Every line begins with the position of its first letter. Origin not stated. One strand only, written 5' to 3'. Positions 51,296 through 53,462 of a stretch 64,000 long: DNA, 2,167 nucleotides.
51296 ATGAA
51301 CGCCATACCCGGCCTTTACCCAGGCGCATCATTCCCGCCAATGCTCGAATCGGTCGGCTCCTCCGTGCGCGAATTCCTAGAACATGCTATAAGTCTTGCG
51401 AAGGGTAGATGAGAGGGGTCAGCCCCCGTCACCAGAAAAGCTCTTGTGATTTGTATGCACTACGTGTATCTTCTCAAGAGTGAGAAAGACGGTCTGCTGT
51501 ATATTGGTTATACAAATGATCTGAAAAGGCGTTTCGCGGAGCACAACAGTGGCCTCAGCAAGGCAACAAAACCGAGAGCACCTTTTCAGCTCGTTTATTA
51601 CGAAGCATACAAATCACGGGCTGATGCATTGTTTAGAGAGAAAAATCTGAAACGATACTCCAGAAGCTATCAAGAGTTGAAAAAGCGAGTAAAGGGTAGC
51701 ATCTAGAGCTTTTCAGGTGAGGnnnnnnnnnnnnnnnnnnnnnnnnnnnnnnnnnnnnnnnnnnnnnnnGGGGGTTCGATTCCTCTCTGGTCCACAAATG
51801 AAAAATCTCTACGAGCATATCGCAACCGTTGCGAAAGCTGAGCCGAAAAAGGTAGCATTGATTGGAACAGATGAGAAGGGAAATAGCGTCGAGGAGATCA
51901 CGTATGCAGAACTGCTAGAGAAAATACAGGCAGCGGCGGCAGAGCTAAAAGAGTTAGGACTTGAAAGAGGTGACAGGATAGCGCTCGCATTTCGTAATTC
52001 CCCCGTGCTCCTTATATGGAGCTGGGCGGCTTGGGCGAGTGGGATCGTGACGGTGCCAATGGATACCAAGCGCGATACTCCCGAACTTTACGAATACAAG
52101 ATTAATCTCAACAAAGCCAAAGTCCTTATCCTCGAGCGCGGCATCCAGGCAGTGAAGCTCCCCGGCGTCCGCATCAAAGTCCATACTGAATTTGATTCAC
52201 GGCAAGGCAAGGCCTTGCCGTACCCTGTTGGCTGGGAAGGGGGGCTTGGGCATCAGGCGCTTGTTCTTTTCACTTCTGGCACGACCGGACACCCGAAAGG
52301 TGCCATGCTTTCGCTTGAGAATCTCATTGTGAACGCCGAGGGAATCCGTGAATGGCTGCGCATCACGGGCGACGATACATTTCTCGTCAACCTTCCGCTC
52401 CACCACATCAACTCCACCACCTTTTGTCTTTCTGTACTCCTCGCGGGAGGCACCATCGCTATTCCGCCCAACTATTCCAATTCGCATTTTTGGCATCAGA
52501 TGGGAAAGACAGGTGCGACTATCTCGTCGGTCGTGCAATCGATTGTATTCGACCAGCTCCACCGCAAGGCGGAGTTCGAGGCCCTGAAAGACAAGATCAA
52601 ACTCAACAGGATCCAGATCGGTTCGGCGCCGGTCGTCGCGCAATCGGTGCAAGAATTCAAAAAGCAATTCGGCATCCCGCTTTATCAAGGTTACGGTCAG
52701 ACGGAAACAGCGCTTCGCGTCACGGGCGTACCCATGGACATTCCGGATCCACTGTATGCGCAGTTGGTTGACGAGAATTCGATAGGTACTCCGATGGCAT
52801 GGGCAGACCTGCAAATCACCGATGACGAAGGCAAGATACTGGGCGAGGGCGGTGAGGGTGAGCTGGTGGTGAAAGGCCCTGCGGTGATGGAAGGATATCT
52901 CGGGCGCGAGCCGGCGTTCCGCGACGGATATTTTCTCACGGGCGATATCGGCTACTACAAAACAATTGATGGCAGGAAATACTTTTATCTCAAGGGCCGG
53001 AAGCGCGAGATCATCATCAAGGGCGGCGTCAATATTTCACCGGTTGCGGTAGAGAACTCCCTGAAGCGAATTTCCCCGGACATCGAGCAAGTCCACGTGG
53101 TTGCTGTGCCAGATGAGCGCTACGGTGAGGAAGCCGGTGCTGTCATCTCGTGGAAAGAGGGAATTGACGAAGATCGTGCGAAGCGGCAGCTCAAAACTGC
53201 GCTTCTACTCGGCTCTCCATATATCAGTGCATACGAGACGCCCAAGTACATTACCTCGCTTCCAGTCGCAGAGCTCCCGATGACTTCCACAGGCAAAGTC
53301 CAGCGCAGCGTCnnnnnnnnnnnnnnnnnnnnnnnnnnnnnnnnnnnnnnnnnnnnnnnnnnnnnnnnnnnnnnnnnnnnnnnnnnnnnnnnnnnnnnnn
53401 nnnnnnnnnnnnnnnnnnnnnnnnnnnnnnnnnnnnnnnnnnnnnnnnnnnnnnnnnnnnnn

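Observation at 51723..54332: Adenylating enzyme fused to an unknown C-terminal domain starts 3 nt after tRNA-Ala and is followed by a 61-codon ORF with a perfect SD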

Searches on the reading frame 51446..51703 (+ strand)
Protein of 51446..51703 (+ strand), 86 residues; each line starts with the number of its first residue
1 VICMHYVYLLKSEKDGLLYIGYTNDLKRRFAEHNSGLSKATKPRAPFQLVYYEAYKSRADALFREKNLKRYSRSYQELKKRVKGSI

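Call 4: search_protein_families(library=pfam, proteins=[window:51446-51703:+], max_evalue=0.1)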
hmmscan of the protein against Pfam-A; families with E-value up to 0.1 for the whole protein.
window:51446-51703:+ (86 aa): 3 families
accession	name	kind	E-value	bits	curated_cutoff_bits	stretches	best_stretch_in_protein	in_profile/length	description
PF01541.30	GIY-YIG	-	1.8e-18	67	22.6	1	4-74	1-74/78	GIY-YIG catalytic domain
PF10544.15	T5orf172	-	1.1e-05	26.3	20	1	6-68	2-63/101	T5orf172 domain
PF13455.12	MUG113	-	0.0002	22.3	22.3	1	20-76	3-51/73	Meiotically up-regulated gene 113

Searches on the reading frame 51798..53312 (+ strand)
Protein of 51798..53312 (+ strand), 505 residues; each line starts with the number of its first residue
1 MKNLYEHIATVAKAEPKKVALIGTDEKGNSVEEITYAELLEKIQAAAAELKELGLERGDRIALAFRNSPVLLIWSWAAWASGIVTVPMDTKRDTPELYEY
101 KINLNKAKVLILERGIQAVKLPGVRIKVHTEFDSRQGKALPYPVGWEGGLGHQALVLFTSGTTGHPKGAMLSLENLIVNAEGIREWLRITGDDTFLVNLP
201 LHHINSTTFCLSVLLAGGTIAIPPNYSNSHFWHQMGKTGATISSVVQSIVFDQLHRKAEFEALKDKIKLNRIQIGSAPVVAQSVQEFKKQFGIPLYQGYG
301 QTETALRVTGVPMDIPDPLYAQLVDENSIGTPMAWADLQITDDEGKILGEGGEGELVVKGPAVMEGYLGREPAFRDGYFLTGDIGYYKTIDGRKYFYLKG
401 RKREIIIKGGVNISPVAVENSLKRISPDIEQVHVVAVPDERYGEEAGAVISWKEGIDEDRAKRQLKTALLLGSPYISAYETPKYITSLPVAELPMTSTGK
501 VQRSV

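Call 33: search_solved_structures(query=window:51798-53312:+, max_evalue=1e-20)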
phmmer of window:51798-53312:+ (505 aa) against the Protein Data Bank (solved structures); distinct sequences matched with E-value up to 1e-20: 59.
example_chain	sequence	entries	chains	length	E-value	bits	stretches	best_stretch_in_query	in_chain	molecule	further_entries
8wev_A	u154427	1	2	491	3e-49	171.2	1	33-502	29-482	Feruloyl-CoA Synthetase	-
8weu_A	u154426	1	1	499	3.2e-49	171.1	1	33-502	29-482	Fatty-acyl-CoA synthase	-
5ie0_A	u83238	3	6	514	9.5e-45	156.4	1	33-504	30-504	Oxalate--CoA ligase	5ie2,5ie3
6qjz_A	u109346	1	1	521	2.9e-43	151.5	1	154-503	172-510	oxalyl CoA-synthetase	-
4fuq_A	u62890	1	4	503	4.3e-39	137.7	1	32-505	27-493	Malonyl CoA synthetase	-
3r44_A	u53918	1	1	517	1.4e-38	136.1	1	33-504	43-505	fatty acyl CoA synthetase FADD13 (FATTY-ACYL-CoA SYNTHETASE)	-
4fut_A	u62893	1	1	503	2.6e-38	135.2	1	32-504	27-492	Malonyl CoA synthetase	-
4gxq_A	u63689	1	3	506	9.4e-38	133.3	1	32-505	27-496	Malonyl CoA synthetase, Benzoate-CoA ligase Chimeric protein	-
4gxr_A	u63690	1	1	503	3.9e-37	131.3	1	32-504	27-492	Malonyl CoA synthetase, Benzoate-CoA ligase Chimeric protein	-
5x8f_A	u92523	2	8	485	4.6e-36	127.7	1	13-448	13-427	2-succinylbenzoate--CoA ligase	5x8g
5buq_A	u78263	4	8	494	4.9e-36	127.6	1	13-448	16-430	2-succinylbenzoate--CoA ligase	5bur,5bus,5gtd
3ipl_A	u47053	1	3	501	5.4e-33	117.6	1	152-504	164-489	2-succinylbenzoate--CoA ligase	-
5wm2_A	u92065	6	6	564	1.2e-29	106.6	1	12-503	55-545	Salicylate-AMP ligase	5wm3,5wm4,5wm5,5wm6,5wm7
5kei_A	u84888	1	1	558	5.7e-29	104.3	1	153-503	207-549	2,3-dihydroxybenzoate-AMP ligase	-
6k4c_A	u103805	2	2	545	6.1e-29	104.2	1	154-455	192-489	Ancestral luciferase AncLamp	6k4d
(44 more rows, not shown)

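Call 50: search_solved_structures(query=window:51798-53312:+, max_evalue=1e-38, show_alignments=5)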
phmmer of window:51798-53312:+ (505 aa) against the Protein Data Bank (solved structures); distinct sequences matched with E-value up to 1e-38: 5.
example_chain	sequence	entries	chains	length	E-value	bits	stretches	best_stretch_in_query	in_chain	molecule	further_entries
8wev_A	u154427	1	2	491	3e-49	171.2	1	33-502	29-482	Feruloyl-CoA Synthetase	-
8weu_A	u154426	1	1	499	3.2e-49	171.1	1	33-502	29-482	Fatty-acyl-CoA synthase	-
5ie0_A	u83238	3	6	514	9.5e-45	156.4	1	33-504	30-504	Oxalate--CoA ligase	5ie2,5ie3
6qjz_A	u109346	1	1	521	2.9e-43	151.5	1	154-503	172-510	oxalyl CoA-synthetase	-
4fuq_A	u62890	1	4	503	4.3e-39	137.7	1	32-505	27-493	Malonyl CoA synthetase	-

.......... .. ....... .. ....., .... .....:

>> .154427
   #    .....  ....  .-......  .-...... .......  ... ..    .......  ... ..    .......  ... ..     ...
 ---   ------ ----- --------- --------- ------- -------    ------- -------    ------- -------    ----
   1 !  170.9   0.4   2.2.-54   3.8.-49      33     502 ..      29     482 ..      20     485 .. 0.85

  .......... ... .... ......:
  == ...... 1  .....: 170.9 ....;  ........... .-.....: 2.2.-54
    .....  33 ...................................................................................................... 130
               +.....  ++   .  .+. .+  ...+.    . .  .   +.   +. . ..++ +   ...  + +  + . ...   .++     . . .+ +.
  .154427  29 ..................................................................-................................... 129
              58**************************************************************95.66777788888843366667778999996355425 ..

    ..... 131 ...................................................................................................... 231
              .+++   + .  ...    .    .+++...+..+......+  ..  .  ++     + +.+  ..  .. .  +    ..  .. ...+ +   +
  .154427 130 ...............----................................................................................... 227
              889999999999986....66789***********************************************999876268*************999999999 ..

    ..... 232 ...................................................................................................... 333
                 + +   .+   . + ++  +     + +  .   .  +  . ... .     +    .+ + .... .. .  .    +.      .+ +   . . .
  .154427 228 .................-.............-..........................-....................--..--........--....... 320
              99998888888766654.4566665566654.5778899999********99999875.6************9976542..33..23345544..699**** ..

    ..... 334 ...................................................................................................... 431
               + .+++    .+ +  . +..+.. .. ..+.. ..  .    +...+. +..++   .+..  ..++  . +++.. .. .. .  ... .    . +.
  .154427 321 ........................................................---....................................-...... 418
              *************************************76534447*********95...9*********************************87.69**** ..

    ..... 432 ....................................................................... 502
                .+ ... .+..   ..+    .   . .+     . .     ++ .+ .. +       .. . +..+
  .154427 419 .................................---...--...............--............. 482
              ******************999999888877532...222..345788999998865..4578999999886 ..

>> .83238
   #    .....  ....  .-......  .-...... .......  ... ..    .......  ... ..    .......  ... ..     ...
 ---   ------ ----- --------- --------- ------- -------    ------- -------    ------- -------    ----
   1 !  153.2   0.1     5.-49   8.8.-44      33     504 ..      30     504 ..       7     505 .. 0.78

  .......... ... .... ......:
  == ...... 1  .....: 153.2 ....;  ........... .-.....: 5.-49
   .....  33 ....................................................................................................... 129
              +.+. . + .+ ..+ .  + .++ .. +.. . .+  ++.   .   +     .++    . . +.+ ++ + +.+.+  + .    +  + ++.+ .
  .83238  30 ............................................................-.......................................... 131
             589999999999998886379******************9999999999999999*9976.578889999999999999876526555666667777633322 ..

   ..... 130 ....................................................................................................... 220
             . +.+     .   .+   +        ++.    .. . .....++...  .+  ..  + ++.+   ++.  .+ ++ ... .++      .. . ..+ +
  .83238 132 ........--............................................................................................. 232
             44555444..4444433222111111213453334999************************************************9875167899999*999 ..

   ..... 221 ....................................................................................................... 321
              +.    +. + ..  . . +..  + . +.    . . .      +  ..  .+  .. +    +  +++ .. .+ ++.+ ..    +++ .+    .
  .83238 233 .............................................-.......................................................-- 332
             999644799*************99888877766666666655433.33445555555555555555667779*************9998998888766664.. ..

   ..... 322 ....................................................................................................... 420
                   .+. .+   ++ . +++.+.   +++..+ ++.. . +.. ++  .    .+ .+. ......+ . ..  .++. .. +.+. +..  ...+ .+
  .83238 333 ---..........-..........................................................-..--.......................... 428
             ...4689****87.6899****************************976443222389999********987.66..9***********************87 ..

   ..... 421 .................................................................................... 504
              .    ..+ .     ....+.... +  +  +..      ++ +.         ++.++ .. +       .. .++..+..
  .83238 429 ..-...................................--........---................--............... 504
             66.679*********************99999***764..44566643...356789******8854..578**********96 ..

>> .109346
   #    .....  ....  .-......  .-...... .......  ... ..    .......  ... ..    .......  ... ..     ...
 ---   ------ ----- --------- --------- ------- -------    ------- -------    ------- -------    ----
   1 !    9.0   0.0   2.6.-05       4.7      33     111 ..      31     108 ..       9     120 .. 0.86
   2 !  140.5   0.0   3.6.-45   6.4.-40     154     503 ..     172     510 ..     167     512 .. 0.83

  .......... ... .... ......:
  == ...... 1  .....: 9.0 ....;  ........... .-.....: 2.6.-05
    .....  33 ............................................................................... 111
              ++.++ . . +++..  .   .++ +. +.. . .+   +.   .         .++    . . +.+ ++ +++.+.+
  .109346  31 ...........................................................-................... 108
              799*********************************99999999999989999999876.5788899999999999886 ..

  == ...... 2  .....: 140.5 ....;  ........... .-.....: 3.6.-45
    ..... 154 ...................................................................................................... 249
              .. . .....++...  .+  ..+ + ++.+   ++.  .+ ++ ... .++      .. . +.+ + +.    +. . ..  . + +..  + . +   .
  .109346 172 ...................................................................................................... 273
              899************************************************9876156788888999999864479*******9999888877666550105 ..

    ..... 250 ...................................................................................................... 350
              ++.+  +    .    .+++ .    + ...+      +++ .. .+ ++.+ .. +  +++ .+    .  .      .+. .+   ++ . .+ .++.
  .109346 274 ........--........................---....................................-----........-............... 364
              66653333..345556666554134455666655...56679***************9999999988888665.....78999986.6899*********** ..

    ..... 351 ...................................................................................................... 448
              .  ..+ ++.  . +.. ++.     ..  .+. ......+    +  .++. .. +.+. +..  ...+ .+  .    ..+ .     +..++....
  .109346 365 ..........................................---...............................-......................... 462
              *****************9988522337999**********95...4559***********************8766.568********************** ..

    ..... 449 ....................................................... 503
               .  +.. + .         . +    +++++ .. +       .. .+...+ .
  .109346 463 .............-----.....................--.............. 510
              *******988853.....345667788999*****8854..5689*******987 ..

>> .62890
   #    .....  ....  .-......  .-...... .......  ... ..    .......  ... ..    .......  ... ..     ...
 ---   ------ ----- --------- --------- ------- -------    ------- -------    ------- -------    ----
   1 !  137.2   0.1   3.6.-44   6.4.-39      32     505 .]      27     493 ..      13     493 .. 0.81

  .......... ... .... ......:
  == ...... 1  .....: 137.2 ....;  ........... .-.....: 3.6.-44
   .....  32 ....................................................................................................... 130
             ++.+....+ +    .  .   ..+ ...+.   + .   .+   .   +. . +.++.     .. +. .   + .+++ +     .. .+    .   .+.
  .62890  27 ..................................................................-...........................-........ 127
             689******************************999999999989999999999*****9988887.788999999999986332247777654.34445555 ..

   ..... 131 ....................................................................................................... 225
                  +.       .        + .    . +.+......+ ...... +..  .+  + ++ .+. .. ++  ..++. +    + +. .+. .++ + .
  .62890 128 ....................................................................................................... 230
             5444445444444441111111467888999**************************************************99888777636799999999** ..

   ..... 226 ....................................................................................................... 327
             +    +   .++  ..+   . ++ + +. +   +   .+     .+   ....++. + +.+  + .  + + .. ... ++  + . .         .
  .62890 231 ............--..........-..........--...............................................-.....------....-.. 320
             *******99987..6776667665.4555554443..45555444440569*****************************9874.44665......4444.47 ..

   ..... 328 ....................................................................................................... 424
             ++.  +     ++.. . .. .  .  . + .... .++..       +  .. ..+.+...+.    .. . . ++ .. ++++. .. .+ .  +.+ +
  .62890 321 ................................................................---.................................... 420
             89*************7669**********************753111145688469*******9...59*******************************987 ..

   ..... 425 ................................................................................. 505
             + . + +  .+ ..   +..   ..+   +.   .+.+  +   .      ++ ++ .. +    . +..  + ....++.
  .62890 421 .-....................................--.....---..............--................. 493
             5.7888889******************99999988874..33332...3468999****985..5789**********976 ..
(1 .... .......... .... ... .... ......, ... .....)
